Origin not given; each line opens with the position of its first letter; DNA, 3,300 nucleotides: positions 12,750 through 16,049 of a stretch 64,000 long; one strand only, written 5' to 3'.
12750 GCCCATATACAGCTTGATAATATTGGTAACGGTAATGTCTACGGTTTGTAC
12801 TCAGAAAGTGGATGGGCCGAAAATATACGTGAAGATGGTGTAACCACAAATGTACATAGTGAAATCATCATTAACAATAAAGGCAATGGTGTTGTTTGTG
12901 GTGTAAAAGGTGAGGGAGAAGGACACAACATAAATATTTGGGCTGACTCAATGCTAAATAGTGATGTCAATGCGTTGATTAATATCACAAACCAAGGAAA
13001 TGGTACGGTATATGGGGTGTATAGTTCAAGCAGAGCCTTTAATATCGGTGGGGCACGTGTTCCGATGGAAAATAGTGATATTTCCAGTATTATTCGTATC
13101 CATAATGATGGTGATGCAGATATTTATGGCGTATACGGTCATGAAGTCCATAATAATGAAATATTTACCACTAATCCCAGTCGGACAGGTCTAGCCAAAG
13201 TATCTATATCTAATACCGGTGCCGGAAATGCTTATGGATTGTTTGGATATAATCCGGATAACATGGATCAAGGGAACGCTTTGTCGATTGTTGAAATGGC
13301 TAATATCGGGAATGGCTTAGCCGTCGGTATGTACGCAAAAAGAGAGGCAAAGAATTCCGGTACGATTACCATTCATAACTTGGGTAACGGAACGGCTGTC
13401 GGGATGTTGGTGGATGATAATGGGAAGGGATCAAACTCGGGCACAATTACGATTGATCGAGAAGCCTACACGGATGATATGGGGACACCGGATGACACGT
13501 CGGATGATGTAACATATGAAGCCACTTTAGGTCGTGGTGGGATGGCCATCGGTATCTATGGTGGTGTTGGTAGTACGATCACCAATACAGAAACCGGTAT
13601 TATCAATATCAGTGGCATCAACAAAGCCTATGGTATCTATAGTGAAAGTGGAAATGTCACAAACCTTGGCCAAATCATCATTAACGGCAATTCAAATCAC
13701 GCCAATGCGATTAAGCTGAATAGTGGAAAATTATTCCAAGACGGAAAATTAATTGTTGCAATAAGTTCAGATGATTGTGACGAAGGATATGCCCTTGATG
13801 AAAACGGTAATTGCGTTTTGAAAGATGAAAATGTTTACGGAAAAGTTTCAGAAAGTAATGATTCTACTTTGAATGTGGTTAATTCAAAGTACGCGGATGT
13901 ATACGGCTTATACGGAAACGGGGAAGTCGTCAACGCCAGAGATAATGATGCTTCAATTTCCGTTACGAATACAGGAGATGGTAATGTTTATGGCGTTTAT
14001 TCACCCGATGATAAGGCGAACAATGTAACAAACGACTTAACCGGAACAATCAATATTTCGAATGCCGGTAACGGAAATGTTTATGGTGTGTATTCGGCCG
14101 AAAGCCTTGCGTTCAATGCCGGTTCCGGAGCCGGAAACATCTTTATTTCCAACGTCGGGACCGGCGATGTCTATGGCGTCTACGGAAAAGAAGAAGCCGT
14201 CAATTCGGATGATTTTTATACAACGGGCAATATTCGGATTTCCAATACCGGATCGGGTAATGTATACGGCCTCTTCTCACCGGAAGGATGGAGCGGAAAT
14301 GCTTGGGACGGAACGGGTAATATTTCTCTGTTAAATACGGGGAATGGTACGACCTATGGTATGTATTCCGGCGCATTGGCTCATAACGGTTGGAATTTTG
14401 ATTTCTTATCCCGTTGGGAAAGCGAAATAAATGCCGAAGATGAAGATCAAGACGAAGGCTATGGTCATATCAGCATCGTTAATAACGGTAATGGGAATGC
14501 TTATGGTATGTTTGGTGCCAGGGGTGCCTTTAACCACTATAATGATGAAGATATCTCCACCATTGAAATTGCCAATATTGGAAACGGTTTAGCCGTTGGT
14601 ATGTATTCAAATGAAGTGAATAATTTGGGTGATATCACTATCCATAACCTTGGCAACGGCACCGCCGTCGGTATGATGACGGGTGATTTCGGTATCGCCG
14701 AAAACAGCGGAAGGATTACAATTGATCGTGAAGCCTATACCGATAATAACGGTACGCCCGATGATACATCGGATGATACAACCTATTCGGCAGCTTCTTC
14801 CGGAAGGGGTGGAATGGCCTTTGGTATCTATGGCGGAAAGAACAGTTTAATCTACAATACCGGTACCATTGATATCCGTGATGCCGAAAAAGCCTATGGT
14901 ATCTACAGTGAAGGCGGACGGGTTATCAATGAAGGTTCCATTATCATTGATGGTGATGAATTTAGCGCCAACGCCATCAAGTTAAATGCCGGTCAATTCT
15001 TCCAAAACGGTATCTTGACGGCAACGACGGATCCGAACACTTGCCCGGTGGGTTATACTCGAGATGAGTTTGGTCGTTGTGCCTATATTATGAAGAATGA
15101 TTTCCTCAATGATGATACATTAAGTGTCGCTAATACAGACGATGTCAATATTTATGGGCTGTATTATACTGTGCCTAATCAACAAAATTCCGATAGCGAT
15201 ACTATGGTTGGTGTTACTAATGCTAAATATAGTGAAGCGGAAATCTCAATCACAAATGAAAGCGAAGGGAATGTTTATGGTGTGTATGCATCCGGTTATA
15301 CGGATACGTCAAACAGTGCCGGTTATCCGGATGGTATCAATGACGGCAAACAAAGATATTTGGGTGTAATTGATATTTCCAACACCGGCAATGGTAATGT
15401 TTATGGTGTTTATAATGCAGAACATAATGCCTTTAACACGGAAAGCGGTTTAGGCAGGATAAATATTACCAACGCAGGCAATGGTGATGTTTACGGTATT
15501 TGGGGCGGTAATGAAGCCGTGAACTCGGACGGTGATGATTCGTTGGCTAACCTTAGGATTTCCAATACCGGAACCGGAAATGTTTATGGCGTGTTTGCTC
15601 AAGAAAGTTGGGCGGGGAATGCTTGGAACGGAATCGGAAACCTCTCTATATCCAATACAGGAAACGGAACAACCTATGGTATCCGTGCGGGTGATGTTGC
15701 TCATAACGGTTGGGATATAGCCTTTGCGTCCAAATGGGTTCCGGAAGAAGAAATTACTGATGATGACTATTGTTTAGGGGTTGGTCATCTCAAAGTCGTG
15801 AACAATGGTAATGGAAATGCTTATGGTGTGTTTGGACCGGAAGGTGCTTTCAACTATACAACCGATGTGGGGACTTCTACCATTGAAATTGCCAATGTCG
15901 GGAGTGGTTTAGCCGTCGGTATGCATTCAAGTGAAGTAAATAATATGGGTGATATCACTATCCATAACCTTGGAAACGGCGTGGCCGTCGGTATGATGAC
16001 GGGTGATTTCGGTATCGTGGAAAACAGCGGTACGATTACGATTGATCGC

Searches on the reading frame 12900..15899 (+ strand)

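Call 12: search_protein_families(library=pfam, proteins=[window:12900-15899:+], max_evalue=1)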
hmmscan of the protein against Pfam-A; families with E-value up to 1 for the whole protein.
window:12900-15899:+ (1000 aa): 2 families
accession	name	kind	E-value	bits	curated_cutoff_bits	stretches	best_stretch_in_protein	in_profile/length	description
PF21765.4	CUB_A2MG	-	6.2e-05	23.7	27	0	879-897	26-44/62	A2MG, CUB domain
PF02822.19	Antistasin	-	0.6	11.1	21.2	0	292-303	9-20/26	Antistasin family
